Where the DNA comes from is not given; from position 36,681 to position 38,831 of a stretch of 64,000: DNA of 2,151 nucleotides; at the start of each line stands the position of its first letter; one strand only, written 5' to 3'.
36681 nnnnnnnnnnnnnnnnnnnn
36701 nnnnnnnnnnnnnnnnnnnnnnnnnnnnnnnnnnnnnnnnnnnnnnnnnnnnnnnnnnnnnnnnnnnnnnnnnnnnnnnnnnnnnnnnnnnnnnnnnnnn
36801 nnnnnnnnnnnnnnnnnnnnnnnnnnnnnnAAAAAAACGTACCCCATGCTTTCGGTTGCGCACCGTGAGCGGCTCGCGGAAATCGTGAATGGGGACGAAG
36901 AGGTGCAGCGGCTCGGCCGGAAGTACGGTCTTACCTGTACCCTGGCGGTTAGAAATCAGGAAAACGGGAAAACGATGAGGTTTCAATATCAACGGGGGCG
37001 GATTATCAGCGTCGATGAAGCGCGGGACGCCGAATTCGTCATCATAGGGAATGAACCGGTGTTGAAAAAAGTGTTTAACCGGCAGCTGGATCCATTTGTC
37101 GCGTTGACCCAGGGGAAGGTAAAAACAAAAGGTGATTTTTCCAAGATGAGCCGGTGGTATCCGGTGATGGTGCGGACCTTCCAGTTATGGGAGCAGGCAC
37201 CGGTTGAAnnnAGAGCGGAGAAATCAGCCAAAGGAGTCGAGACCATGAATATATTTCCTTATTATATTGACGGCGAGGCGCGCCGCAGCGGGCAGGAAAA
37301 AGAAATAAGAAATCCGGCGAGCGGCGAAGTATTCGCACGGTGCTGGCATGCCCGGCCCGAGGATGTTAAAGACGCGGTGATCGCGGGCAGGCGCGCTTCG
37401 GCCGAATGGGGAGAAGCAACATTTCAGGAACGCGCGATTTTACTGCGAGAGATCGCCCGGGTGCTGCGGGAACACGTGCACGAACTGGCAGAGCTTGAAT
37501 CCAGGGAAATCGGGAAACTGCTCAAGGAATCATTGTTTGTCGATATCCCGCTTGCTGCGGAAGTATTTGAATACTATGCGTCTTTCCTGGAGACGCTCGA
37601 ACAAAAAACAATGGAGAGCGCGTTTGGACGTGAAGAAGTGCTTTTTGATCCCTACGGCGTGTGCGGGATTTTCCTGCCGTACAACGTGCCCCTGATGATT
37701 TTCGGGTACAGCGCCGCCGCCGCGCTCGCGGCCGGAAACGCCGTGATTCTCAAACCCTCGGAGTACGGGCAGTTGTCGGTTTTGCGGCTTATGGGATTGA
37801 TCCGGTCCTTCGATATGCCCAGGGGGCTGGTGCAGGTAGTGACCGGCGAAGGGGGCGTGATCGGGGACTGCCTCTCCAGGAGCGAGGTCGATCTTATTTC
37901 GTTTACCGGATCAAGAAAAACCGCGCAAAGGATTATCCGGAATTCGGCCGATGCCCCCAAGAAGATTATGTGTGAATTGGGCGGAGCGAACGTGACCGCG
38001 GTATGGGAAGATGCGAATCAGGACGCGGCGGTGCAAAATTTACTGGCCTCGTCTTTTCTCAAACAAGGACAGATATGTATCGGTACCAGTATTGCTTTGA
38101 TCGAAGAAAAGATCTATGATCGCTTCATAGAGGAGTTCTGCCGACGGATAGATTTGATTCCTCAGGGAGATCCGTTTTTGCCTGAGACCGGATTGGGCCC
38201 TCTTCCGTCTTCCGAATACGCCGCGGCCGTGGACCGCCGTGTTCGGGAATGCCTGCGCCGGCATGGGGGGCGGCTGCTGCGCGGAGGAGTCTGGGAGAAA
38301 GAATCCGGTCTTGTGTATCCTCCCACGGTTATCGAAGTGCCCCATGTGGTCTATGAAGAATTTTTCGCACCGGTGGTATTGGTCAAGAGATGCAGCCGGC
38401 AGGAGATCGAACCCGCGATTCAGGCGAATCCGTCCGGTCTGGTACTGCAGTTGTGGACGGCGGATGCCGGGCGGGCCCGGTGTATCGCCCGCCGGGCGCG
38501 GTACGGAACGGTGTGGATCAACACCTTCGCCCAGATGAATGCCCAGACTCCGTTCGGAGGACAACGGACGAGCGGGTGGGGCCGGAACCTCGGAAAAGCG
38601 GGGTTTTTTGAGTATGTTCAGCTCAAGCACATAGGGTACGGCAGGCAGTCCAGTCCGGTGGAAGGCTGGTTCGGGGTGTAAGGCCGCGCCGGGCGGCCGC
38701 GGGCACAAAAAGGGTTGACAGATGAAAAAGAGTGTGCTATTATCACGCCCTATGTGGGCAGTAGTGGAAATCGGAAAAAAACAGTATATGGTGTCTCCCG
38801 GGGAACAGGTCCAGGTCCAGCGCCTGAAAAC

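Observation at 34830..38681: Methionine-salvage-like/DHAP-shunt enzyme set embedded in the cluster next to a radical SAM enzyme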

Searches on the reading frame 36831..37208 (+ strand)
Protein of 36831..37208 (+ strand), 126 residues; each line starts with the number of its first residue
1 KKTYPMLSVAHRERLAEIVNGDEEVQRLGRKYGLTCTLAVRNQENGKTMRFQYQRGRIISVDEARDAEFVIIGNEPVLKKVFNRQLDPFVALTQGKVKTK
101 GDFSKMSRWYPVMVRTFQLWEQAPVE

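Call 96: predict_structure(alignment_id=A6)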
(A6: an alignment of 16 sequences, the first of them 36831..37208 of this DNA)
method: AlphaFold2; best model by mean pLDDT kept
length: 126 residues; sequences in the alignment: 16
mean_pLDDT: 91.0   pTM: 0.82
mean pLDDT of the five models: 91.0, 90.3, 89.1, 86.8, 84.0
residues with pLDDT >= 90: 90; 70-90: 35; 50-70: 1; < 50: 0
segments of 3 or more residues with pLDDT < 50: none
pLDDT, mean of each block of 10 residues (from residue 1): 92 96 96 94 95 95 92 93 86 82 80 91 93
secondary structure, 60 per line:
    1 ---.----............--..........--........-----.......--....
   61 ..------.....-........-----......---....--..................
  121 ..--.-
elements in order: H9-20 H23-32 E35-42 E48-54 E57-62 E69-73 H75-82 H88-93 E97-100 H103-122

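Call 98: fold_search(model_id=the predicted structure, library=pdb)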
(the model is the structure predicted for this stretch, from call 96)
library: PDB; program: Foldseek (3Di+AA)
matches with E <= 10: 569; with E <= 0.001: 40
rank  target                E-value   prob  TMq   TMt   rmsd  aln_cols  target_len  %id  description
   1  1wfr_MODEL_1_A        2.4e-08  1.00  0.84  0.75   2.8       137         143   16  Solution structure of the conserved hypothetical protein TT1886, possibly sterol carrier protein, from Thermus (released 2004-11-26)
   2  2cx7_A                8.4e-08  1.00  0.85  0.83   1.6       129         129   16  Crystal structure of sterol carrier protein 2 (released 2005-12-28)
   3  2cx7_B                1.8e-07  1.00  0.82  0.79   2.1       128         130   15  Crystal structure of sterol carrier protein 2 (released 2005-12-28)
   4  6h6p_A                1.2e-06  1.00  0.61  0.66   3.8       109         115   16  UbiJ-SCP2 Ubiquinone synthesis protein (released 2019-02-13)
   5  6h6o_A                1.3e-06  1.00  0.63  0.65   6.2       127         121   18  UbiJ-SCP2 Ubiquinone synthesis protein (released 2019-02-13)
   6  6h6o_B                1.4e-06  1.00  0.62  0.66   4.1       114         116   16  UbiJ-SCP2 Ubiquinone synthesis protein (released 2019-02-13)
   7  3bn8_B                1.7e-06  1.00  0.62  0.70   5.8       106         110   18  Crystal structure of a putative sterol carrier protein type 2 (af1534) from archaeoglobus fulgidus dsm 4304 at 2.11 A  (released 2007-12-25)
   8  6h6p_D                1.8e-06  1.00  0.61  0.64   3.9       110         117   16  UbiJ-SCP2 Ubiquinone synthesis protein (released 2019-02-13)
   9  6h6n_A                1.8e-06  1.00  0.63  0.63   6.6       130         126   18  UbiJ-SCP2 Ubiquinone synthesis protein (released 2019-02-13)
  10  6h6n_B                1.9e-06  1.00  0.61  0.64   4.2       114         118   16  UbiJ-SCP2 Ubiquinone synthesis protein (released 2019-02-13)
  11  6h6p_B                5.7e-06  1.00  0.63  0.68   4.1       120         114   17  UbiJ-SCP2 Ubiquinone synthesis protein (released 2019-02-13)
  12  6h6p_C                6.5e-06  1.00  0.61  0.64   4.9       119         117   17  UbiJ-SCP2 Ubiquinone synthesis protein (released 2019-02-13)
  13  2yhe_B                1.3e-05  1.00  0.52  0.12   3.1        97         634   18  Structure determination of the stereoselective inverting sec- alkylsulfatase Pisa1 from Pseudomonas sp. (released 2012-05-16)
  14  3cnu                  1.4e-05  1.00  0.61  0.69   5.7       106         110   18  Crystal structure of the predicted coding region AF_1534 from Archaeoglobus fulgidus (released 2008-04-15)
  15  3bn8_A                1.5e-05  1.00  0.62  0.67   5.3       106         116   18  Crystal structure of a putative sterol carrier protein type 2 (af1534) from archaeoglobus fulgidus dsm 4304 at 2.11 A  (released 2007-12-25)
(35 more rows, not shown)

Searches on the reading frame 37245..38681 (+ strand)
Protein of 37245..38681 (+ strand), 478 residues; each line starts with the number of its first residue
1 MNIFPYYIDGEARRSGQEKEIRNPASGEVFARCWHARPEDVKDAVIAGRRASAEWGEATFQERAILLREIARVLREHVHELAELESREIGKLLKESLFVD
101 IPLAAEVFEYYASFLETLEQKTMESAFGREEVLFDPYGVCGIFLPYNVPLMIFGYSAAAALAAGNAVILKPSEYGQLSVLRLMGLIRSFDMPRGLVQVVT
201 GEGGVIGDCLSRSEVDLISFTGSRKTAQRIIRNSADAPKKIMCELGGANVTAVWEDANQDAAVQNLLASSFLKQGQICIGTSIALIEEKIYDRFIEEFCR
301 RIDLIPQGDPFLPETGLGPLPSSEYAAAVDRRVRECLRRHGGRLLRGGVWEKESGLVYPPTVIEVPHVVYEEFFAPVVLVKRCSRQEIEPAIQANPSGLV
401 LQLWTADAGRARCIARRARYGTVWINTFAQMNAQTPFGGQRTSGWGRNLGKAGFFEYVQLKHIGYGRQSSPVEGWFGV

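Call 5: search_protein_families(library=pfam, proteins=[window:37245-38681:+], max_evalue=0.01)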
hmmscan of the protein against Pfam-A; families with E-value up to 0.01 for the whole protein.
window:37245-38681:+ (478 aa): 1 family
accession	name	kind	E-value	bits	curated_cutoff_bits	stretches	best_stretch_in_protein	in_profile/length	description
PF00171.27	Aldedh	-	5.8e-113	378.3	23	1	17-463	7-461/461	Aldehyde dehydrogenase family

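Call 6: search_protein_families(library=ncbifam, proteins=[window:37245-38681:+], max_evalue=0.01)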
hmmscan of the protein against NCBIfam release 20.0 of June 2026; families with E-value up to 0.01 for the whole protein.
window:37245-38681:+ (478 aa): 44 families (the best 25 are shown)
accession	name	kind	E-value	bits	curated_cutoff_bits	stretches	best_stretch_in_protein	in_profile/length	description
TIGR01804.1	BADH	equivalog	4.3e-98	328.8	668.6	1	7-461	1-467/467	betaine-aldehyde dehydrogenase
NF010000.0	PRK13473.1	subfamily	3.3e-95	319.5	615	1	7-463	6-470/475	aminobutyraldehyde dehydrogenase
NF009725.0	PRK13252.1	equivalog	2.1e-83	280.4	593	1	6-463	9-477/488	betaine-aldehyde dehydrogenase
NF045736.1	PaDhStyDRhodo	equivalog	4.3e-81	272.9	800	1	7-455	6-467/479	phenylacetaldehyde dehydrogenase StyD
TIGR02299.1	HpaE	equivalog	7e-77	259.1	638.35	1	6-469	3-480/488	5-carboxymethyl-2-hydroxymuconate semialdehyde dehydrogenase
NF006916.0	PRK09407.1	equivalog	1.4e-75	254.9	521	1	12-467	29-494/526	succinic semialdehyde dehydrogenase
TIGR03216.1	OH_muco_semi_DH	equivalog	2e-74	250.9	693.25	1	6-462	3-476/481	2-hydroxymuconic semialdehyde dehydrogenase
TIGR03374.1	ABALDH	equivalog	4.8e-74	249.9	909.3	1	15-463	14-469/472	aminobutyraldehyde dehydrogenase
NF040648.1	lactal_redase_Meth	equivalog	1.4e-71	241.9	650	1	7-448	2-445/463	lactaldehyde dehydrogenase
NF050026.1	AcaldDHExaC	equivalog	2.2e-71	241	900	1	6-463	18-491/503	acetaldehyde dehydrogenase ExaC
NF045735.1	PaDhStyDPseudo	equivalog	1.1e-68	232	850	1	7-463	6-479/483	phenylacetaldehyde dehydrogenase StyD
TIGR01780.1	SSADH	subfamily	7.7e-68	229.4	646.35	1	22-461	2-448/448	succinate-semialdehyde dehydrogenase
NF007352.0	PRK09847.1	equivalog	1.8e-67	228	850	1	8-462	24-488/495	aldehyde dehydrogenase PuuC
NF007497.0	PRK10090.1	equivalog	4.1e-66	223.7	500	1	4-461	7-473/480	aldehyde dehydrogenase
NF052305.1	DioxValDhHalo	equivalog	1.1e-59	202.6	750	1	7-453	8-469/483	2,5-dioxovalerate dehydrogenase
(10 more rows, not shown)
